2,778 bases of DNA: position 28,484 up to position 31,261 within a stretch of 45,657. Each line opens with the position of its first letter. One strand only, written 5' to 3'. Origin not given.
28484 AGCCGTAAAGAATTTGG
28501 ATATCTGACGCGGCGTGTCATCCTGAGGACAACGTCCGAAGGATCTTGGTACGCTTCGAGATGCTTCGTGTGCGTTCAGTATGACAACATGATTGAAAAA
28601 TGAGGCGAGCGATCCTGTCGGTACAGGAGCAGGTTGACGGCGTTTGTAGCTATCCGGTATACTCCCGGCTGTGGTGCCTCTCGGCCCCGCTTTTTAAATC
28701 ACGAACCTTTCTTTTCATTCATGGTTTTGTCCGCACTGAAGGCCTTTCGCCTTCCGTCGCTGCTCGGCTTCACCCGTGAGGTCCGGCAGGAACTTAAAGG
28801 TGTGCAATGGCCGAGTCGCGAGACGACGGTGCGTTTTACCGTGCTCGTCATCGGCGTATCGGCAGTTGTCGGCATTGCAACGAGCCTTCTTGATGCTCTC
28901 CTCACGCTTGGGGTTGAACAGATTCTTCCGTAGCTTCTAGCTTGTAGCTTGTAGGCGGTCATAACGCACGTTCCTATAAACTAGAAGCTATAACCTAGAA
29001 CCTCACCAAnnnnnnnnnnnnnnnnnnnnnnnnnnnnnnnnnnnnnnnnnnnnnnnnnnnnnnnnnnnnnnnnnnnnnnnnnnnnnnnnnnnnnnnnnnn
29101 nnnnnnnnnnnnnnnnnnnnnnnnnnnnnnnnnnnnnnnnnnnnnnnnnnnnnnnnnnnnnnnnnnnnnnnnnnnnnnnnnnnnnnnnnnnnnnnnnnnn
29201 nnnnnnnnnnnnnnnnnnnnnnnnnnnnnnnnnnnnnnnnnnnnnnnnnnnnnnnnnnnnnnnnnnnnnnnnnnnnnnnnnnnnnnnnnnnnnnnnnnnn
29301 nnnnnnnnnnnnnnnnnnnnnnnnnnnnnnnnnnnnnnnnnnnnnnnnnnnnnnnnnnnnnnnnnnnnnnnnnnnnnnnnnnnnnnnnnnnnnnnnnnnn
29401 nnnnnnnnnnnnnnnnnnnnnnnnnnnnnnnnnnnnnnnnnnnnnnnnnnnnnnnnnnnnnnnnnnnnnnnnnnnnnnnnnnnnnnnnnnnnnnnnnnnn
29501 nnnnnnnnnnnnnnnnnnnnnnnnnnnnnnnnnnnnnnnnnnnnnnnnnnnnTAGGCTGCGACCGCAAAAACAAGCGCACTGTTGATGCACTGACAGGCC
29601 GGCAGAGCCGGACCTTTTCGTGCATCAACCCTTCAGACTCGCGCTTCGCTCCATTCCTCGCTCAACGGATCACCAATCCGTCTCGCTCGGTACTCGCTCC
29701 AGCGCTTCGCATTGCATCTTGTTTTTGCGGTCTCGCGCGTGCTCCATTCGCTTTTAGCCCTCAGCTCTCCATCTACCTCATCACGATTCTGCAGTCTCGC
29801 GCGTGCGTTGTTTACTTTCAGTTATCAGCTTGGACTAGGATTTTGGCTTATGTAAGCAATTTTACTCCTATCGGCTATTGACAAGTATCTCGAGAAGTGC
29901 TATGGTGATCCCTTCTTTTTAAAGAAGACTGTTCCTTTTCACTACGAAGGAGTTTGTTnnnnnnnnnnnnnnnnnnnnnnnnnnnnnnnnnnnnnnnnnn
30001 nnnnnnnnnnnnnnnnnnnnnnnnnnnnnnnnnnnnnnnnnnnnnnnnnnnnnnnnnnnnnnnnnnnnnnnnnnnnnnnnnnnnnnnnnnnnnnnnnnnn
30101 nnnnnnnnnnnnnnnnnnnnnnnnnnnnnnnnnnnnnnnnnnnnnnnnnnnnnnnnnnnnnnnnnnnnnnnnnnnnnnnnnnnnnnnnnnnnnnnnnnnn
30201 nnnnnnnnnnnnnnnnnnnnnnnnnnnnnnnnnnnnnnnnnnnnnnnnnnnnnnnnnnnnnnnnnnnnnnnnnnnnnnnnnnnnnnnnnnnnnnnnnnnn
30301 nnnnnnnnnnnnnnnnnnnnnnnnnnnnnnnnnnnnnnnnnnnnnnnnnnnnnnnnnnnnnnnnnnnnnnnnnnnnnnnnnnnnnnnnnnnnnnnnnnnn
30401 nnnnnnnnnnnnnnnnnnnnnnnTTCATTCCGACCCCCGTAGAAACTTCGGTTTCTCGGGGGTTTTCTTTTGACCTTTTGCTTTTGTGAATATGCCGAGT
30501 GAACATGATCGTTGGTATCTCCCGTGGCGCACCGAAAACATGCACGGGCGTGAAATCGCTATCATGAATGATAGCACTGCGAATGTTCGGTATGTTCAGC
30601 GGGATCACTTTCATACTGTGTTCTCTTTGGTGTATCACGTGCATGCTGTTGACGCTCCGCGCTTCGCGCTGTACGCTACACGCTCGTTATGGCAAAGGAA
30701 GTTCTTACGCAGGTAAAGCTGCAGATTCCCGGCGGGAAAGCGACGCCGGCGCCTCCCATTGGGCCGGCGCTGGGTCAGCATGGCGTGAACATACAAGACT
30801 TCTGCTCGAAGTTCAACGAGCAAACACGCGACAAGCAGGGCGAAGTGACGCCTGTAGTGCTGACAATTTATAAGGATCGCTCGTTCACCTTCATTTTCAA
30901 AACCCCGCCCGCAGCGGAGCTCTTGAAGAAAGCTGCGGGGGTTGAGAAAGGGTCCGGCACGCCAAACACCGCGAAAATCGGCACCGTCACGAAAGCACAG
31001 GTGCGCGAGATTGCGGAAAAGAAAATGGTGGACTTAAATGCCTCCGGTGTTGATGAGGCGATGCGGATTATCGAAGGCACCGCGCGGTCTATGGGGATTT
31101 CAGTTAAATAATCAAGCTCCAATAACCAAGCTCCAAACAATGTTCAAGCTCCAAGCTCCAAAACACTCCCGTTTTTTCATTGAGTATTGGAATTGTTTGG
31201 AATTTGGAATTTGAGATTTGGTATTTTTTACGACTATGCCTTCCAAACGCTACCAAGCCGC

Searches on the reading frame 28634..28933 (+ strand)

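Call 86: search_protein_families(library=pfam, proteins=[window:28634-28933:+], max_evalue=0.001)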
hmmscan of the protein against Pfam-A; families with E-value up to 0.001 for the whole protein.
window:28634-28933:+ (99 aa): 1 family
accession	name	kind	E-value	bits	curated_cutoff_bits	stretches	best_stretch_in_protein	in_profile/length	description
PF00584.25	SecE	-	3.2e-14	53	22.7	1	45-97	2-54/55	SecE/Sec61-gamma subunits of protein translocation complex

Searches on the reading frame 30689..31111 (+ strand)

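Call 86: search_protein_families(library=pfam, proteins=[window:30689-31111:+], max_evalue=0.001)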
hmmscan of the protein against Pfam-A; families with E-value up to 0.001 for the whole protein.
window:30689-31111:+ (140 aa): 2 families
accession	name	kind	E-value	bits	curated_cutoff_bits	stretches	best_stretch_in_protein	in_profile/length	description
PF00298.24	Ribosomal_L11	-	9.6e-29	100.1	21.4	1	71-139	1-69/69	Ribosomal protein L11, RNA binding domain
PF03946.19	Ribosomal_L11_N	-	6.1e-28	96.8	32.9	1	9-66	1-58/58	Ribosomal protein L11, N-terminal domain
